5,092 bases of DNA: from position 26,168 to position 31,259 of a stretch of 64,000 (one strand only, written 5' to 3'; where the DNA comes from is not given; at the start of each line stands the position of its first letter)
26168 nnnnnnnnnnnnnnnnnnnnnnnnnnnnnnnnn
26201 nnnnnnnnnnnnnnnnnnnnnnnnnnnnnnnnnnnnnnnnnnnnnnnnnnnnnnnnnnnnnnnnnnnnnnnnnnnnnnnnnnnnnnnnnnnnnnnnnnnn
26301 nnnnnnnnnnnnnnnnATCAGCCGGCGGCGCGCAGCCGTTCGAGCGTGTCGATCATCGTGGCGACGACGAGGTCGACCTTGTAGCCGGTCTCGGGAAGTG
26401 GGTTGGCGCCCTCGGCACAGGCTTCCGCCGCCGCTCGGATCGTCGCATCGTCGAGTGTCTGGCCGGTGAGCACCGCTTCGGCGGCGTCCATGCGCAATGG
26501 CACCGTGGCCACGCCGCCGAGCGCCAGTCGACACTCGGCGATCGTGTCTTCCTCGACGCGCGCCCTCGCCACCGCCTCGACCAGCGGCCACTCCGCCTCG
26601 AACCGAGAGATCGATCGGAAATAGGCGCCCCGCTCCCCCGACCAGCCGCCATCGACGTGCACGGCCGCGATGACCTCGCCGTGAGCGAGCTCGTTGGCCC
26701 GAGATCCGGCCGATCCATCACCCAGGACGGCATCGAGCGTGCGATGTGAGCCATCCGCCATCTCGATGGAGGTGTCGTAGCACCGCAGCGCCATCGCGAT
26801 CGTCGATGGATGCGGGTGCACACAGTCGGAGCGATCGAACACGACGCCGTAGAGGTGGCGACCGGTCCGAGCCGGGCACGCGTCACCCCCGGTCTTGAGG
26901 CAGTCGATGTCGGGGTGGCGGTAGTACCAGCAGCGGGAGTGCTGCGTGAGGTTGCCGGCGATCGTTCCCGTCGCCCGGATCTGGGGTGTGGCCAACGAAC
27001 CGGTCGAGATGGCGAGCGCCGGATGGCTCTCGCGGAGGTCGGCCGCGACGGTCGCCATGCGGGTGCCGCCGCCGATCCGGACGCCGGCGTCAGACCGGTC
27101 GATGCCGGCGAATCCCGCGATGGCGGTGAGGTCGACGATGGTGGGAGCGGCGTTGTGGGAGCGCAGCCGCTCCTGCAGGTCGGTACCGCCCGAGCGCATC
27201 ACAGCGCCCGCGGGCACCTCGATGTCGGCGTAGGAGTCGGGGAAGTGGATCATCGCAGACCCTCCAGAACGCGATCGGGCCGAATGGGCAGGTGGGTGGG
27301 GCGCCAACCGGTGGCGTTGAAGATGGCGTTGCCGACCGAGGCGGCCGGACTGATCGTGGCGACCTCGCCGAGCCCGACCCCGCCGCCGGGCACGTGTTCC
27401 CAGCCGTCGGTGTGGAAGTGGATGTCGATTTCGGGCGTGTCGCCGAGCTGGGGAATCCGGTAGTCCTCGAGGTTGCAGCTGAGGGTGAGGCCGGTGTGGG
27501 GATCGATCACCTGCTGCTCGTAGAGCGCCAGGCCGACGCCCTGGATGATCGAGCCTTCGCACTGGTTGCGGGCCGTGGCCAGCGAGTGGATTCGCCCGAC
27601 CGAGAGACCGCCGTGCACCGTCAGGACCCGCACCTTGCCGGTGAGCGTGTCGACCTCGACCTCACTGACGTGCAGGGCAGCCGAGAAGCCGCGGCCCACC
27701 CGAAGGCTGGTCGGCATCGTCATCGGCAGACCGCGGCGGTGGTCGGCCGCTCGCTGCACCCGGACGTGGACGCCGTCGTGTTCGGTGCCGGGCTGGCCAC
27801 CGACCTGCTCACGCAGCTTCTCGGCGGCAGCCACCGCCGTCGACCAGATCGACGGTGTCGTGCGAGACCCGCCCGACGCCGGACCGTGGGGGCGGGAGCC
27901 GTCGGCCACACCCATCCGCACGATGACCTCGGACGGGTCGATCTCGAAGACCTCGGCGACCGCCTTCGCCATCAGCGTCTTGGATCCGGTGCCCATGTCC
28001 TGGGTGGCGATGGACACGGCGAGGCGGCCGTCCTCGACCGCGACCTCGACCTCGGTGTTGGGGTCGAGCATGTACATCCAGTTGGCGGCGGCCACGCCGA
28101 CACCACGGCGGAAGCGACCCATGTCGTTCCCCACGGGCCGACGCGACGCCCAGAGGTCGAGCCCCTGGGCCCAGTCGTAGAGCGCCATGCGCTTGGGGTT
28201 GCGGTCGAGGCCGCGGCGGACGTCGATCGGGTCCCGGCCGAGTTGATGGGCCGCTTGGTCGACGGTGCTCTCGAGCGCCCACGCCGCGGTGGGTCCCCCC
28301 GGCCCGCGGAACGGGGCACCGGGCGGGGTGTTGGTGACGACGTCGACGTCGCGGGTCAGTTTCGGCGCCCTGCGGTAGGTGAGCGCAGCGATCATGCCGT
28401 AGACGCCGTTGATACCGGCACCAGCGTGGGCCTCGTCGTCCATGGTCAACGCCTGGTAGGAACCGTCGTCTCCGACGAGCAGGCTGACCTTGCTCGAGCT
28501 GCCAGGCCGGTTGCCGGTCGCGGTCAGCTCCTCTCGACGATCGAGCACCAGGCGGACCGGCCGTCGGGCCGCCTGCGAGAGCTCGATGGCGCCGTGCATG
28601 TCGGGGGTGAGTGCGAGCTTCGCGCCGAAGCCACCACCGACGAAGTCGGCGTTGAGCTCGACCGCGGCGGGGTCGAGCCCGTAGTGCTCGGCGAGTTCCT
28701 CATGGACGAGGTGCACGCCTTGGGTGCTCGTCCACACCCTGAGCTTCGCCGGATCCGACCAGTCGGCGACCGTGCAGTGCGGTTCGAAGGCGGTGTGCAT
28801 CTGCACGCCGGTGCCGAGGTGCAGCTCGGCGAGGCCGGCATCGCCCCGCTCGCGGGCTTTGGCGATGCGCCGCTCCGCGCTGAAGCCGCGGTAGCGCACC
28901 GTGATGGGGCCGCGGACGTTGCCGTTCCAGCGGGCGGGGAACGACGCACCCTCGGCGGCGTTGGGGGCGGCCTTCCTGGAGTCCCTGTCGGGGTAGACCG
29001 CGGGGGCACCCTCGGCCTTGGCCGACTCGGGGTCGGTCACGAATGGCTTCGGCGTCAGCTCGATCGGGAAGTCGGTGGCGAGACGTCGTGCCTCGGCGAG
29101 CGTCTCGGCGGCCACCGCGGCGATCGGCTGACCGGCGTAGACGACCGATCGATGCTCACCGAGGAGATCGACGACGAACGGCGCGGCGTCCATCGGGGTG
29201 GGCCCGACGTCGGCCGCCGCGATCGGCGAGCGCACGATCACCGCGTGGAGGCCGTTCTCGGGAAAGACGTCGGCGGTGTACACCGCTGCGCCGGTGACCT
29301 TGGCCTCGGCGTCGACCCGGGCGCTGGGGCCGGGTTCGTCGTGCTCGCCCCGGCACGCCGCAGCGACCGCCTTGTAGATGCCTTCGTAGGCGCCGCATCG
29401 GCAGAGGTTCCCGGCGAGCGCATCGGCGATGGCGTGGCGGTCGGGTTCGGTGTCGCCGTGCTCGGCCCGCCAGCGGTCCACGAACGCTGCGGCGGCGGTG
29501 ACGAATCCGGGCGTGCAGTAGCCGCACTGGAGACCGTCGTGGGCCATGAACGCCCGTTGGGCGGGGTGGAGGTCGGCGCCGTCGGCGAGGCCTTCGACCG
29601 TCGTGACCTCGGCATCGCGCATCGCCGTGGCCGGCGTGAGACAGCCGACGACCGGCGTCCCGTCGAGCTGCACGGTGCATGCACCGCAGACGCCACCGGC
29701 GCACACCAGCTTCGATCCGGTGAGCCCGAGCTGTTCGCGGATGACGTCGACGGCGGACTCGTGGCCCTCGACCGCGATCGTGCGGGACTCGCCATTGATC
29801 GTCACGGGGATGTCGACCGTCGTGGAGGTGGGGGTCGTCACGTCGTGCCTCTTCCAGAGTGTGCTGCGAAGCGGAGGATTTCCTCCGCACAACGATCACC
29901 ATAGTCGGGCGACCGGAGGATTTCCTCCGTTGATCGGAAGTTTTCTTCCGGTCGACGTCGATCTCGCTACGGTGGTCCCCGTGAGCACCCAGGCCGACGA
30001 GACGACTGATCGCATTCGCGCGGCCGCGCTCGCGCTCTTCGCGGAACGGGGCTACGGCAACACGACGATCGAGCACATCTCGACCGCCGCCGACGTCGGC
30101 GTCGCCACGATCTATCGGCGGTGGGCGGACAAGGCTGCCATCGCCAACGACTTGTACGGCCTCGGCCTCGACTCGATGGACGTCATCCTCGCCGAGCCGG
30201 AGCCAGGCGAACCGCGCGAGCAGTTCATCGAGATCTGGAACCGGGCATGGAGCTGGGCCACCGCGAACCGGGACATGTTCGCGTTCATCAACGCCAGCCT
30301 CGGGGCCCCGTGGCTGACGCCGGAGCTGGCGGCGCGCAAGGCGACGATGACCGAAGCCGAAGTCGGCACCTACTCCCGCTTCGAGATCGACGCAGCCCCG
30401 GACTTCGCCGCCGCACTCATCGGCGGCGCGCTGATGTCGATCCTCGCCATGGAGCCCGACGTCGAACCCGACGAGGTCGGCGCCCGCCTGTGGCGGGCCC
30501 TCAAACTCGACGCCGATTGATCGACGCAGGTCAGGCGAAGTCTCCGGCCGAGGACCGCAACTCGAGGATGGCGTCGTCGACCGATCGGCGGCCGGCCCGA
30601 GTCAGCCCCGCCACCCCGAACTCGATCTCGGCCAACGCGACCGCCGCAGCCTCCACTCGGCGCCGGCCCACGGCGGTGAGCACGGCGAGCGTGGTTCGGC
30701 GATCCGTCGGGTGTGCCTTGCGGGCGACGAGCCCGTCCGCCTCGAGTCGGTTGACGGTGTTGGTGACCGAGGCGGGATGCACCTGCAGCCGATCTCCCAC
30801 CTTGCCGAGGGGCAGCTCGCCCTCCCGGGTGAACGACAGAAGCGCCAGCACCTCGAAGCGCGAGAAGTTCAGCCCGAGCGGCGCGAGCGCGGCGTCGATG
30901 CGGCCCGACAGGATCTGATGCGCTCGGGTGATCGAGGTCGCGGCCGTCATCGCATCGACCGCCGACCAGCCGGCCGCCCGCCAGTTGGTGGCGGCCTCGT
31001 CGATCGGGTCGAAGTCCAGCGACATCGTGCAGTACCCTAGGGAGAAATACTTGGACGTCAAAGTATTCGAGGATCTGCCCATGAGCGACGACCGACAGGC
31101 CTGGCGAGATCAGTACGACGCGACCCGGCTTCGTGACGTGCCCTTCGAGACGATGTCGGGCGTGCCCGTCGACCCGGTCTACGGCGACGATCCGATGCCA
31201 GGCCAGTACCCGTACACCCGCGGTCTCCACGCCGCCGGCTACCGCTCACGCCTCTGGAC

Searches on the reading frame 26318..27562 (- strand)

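Call 30: search_protein_families(library=ncbifam, proteins=[window:26318-27562:-], max_evalue=1e-10)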
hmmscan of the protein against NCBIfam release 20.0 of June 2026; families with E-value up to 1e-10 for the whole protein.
window:26318-27562:- (414 aa): 6 families
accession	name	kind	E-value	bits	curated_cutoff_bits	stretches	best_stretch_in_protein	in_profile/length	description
TIGR03195.1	4hydrxCoA_B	equivalog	8.5e-29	100.7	404.55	1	118-392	24-297/321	4-hydroxybenzoyl-CoA reductase subunit beta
TIGR02963.1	xanthine_xdhA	equivalog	1.8e-21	76.4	467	1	285-391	338-445/468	xanthine dehydrogenase small subunit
NF043083.1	XdhB_XDHase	equivalog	9.7e-20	70.9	310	0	258-388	127-257/289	xanthine dehydrogenase subunit XdhB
NF007427.0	PRK09971.1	equivalog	2.8e-19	69.4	287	0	282-388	150-257/292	xanthine dehydrogenase FAD-binding subunit XdhB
NF041019.1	glyceraldDH_beta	equivalog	1.7e-17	63.6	350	0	286-389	154-255/280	glyceraldehyde dehydrogenase subunit beta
TIGR03199.1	pucC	equivalog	8.5e-13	48.2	306.05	0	117-207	14-108/264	xanthine dehydrogenase subunit C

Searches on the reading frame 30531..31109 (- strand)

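Call 31: search_protein_families(library=ncbifam, proteins=[window:30531-31109:-], max_evalue=1e-8)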
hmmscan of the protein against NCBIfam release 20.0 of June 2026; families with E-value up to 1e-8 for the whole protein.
window:30531-31109:- (192 aa): 1 family
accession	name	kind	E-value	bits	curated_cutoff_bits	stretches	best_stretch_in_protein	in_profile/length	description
NF052438.1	TransRegRv0880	equivalog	3.5e-09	36.6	220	1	87-159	37-109/143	Rv0880 family HTH-type transcriptional regulator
